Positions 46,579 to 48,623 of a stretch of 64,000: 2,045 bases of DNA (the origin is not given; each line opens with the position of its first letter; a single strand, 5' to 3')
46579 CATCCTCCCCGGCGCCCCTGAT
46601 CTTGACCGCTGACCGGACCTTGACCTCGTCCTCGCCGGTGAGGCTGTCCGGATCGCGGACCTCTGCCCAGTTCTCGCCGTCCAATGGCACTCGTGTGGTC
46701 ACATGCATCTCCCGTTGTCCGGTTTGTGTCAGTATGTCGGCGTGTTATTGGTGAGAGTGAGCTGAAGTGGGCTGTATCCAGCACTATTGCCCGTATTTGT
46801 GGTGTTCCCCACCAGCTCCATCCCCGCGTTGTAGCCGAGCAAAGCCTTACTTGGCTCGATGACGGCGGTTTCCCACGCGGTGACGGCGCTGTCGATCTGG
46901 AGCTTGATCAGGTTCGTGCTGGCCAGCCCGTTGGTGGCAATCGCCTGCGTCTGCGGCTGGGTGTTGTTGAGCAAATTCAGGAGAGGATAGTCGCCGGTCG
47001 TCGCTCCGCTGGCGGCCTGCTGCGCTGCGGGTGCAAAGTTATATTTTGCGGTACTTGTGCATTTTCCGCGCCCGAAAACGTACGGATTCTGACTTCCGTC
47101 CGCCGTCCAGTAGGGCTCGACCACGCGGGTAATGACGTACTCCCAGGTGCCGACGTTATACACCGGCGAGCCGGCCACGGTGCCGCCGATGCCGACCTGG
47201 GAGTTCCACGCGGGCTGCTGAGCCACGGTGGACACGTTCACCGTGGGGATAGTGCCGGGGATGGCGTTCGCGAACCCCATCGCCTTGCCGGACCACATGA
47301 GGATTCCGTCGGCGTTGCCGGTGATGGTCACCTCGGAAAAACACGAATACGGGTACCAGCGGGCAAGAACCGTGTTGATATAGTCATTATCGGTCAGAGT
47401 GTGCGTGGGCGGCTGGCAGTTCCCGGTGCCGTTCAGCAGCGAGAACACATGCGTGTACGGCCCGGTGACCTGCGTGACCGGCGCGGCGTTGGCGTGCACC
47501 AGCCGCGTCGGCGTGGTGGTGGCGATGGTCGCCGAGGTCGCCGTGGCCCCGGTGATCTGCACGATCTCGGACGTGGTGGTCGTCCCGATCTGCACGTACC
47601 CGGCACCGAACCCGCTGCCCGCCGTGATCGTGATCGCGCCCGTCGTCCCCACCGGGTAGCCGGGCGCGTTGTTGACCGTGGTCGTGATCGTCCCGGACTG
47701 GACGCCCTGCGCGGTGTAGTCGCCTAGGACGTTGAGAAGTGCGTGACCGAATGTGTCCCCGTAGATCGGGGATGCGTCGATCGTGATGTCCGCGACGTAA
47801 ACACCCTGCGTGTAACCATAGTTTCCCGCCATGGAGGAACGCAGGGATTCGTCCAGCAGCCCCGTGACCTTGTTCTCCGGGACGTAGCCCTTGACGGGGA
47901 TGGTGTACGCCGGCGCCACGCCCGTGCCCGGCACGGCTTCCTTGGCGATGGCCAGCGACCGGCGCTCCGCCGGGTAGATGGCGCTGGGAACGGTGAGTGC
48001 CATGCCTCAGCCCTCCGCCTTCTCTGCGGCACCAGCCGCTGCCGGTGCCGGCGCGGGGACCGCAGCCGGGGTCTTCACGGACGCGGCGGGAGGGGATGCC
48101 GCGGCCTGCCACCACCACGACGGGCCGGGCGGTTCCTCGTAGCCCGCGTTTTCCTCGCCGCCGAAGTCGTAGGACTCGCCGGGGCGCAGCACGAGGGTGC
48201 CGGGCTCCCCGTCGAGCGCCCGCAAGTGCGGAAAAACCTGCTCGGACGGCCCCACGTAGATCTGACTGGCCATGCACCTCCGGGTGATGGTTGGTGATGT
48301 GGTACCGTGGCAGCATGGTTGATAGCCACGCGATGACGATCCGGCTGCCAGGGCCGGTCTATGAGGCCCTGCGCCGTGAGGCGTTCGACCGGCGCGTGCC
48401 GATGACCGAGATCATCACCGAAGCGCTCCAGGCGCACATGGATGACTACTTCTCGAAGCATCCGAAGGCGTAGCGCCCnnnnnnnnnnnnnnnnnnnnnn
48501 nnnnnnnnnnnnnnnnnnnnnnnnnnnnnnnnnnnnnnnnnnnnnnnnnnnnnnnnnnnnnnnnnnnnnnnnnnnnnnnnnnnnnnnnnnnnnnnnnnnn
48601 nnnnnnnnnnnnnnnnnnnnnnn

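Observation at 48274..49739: Intact TnpB with an RHH partner and no TnpA, inserted antisense in the structural operon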

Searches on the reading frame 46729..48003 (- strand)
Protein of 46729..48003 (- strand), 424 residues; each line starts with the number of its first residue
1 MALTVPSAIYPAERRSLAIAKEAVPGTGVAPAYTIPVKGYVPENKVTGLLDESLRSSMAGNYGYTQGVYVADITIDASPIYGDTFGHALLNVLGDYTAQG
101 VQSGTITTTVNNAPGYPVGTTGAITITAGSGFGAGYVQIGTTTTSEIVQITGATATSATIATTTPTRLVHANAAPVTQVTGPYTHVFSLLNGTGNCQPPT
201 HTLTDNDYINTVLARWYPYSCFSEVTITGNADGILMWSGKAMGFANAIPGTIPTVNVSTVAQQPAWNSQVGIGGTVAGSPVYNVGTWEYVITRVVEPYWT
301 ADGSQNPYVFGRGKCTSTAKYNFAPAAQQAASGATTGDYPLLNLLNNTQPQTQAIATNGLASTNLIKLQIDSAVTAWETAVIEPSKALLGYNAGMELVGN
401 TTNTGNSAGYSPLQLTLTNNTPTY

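Call 3: search_protein_families(library=pfam, proteins=[window:46729-48003:-], max_evalue=0.1)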
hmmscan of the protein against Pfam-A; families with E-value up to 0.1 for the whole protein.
window:46729-48003:- (424 aa): 0 families

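Call 11: search_protein_families(library=phrogs, proteins=[window:46729-48003:-], max_evalue=0.01)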
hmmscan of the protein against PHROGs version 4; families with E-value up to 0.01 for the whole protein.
window:46729-48003:- (424 aa): 0 families

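Call 23: find_related_loci(query=window:46729-48003:-, collection=viral_contigs, flank=7000)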
Query window:46729-48003:- (424 aa) in viral_contigs; peptide patterns used: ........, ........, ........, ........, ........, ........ (x = any residue, [..] = any of these).
9 stretches matched a pattern; 2 encode a relative of the query (tblastn E <= 1e-3); 2 distinct loci.
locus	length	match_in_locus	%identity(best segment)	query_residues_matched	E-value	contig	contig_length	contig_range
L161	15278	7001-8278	82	1-424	0e+0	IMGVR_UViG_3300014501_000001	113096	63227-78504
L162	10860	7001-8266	38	6-424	2e-68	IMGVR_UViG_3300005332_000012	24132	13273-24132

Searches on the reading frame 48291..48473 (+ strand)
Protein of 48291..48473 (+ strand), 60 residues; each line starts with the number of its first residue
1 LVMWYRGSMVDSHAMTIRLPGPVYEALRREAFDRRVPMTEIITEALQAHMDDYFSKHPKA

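Call 3: search_protein_families(library=pfam, proteins=[window:48291-48473:+], max_evalue=0.1)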
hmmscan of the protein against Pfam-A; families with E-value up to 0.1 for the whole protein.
window:48291-48473:+ (60 aa): 2 families
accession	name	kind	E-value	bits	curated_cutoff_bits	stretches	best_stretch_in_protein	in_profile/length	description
PF01402.27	RHH_1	-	0.027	14.9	20.5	1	16-49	3-36/39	Ribbon-helix-helix protein, copG family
PF12441.14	CopG_antitoxin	-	0.043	15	28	1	14-48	44-78/79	CopG antitoxin of type II toxin-antitoxin system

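Call 4: search_protein_families(library=ncbifam, proteins=[window:48291-48473:+], max_evalue=0.1)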
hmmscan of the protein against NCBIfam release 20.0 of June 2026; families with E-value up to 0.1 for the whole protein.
window:48291-48473:+ (60 aa): 1 family
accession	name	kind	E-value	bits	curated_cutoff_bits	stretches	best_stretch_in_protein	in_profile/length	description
NF041284.1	PrgO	equivalog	0.032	14.4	100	1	16-51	39-74/90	DNA segregation protein PrgO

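Call 11: search_protein_families(library=phrogs, proteins=[window:48291-48473:+], max_evalue=0.01)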
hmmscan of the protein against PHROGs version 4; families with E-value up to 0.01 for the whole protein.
window:48291-48473:+ (60 aa): 1 family
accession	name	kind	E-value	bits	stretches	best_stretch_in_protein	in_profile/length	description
phrog_582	-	transcription regulation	0.0088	17.3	1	11-51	56-96/105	Arc-like repressor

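Call 89: predict_structure(protein=window:48315-48470:+)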
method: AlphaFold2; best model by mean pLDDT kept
length: 52 residues; sequences in the alignment: 1
mean_pLDDT: 87.4   pTM: 0.58
mean pLDDT of the five models: 87.4, 84.8, 84.5, 84.2, 82.2
residues with pLDDT >= 90: 28; 70-90: 19; 50-70: 5; < 50: 0
segments of 3 or more residues with pLDDT < 50: none
pLDDT, mean of each block of 10 residues (from residue 1): 74 93 97 92 86 61
secondary structure, 60 per line:
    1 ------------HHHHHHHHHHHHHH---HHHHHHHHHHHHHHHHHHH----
elements in order: H13-26 H30-48

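Call 91: fold_search(model_id=the predicted structure, library=pdb)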
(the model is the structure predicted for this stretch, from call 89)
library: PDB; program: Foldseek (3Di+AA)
matches with E <= 10: 109; with E <= 0.001: 0
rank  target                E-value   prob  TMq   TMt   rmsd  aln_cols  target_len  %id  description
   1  9kkd_B                2.6e-02  1.00  0.64  0.75   2.1        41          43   24  the structure of StnY (released 2025-11-19)
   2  9kkd_A                7.7e-02  0.99  0.64  0.73   2.0        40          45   25  the structure of StnY (released 2025-11-19)
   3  1par_A                1.3e-01  0.91  0.57  0.57   4.6        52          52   17  DNA RECOGNITION BY BETA-SHEETS IN THE ARC REPRESSOR-OPERATOR CRYSTAL STRUCTURE (released 1994-07-31)
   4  6sbw                  1.4e-01  0.98  0.68  0.73   2.9        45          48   13  CdbA Form One (released 2020-04-22)
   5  5x3t_A                1.5e-01  0.99  0.65  0.49   1.1        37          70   30  VapBC from Mycobacterium tuberculosis (released 2017-06-07)
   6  6sbx_C                1.5e-01  0.98  0.68  0.65   3.1        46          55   13  CdbA Form Two (released 2020-04-22)
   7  8u12_A                1.9e-01  0.97  0.69  0.71   2.9        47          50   15  Crystal Structure of Antitoxin Protein Rv0298 of Type II Toxin-antitoxin Systems from Mycobacterium tuberculosis (released 2023-09-27)
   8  7wj0_MODEL_1_A        2.3e-01  0.89  0.56  0.58   2.8        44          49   20  Solution structure of N-terminal domain (nMazE6) of mycobacterial antitoxin MazE6 from MazEF6 TA system (released 2022-10-12)
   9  1par_C                2.3e-01  0.87  0.58  0.60   4.3        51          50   18  DNA RECOGNITION BY BETA-SHEETS IN THE ARC REPRESSOR-OPERATOR CRYSTAL STRUCTURE (released 1994-07-31)
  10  1baz_B                2.4e-01  0.93  0.58  0.70   2.3        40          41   15  ARC REPRESSOR MUTANT PHE10VAL (released 1998-06-17)
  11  7ak7_F                2.4e-01  0.93  0.64  0.49   3.5        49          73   16  Structure of Salmonella TacT2 toxin bound to TacA2 antitoxin (released 2021-08-18)
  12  1ea4_F                2.4e-01  0.84  0.56  0.63   3.5        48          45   25  TRANSCRIPTIONAL REPRESSOR COPG/22bp dsDNA COMPLEX (released 2001-07-05)
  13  1b01_A                2.6e-01  0.90  0.58  0.67   2.5        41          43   24  TRANSCRIPTIONAL REPRESSOR COPG/DNA COMPLEX (released 1999-11-19)
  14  1myk_B                2.6e-01  0.80  0.56  0.62   3.3        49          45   16  CRYSTAL STRUCTURE, FOLDING, AND OPERATOR BINDING OF THE HYPERSTABLE ARC REPRESSOR MUTANT PL8 (released 1995-01-26)
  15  2jxg_A                2.6e-01  0.77  0.50  0.54   3.9        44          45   16  Solution Structure of the DNA Binding domain of Proline Utilization A (PutA) (released 2008-02-19)
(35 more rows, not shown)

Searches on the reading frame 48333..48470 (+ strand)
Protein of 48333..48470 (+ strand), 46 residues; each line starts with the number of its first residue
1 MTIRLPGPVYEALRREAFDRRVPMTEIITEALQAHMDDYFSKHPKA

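Call 42: find_homologous_proteins(query=window:48333-48470:+, max_evalue=0.01)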
Query seq(46 aa) (46 aa): 2 proteins with E <= 0.01 among 2 candidates.
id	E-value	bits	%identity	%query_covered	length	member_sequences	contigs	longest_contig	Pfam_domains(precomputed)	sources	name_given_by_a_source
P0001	7.2e-23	95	100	100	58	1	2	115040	-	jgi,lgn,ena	jgi:hypothetical protein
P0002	6.4e-10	55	81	78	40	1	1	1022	-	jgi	jgi:hypothetical protein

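Call 43: find_encoding_contigs(protein=P0001, flank=3000, max_places=6)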
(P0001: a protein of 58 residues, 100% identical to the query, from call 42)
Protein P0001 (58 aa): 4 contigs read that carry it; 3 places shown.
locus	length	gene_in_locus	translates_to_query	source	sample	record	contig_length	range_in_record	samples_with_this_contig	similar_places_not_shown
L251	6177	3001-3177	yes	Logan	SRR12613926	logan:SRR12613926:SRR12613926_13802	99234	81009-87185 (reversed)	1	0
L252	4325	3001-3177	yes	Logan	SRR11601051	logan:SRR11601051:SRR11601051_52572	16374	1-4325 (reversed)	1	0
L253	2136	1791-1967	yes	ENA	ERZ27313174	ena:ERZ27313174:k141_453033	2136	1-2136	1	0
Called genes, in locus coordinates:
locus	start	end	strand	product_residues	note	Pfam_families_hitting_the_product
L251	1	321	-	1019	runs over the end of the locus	-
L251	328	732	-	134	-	-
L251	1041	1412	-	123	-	-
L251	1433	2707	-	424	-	-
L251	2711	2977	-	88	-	-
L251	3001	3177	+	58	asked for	-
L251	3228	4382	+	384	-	PF01385:OrfB_IS605, PF07282:Cas12f1-like_TNB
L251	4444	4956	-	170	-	-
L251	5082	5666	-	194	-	-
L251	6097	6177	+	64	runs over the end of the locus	-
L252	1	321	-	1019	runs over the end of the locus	-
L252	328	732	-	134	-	-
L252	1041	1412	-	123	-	-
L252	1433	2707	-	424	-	-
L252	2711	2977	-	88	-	-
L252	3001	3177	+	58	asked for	-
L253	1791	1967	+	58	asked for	-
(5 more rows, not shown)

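Call 44: find_encoding_contigs(protein=P0002, flank=3000, max_places=6)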
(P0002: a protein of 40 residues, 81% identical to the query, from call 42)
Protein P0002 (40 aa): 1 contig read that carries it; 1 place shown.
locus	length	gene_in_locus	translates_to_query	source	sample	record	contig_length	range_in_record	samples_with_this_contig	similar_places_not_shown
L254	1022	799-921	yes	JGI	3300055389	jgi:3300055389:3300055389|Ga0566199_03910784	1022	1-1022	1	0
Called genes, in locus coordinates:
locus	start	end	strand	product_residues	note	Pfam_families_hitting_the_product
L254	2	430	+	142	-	?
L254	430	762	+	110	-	-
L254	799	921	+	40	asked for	-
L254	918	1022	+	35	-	?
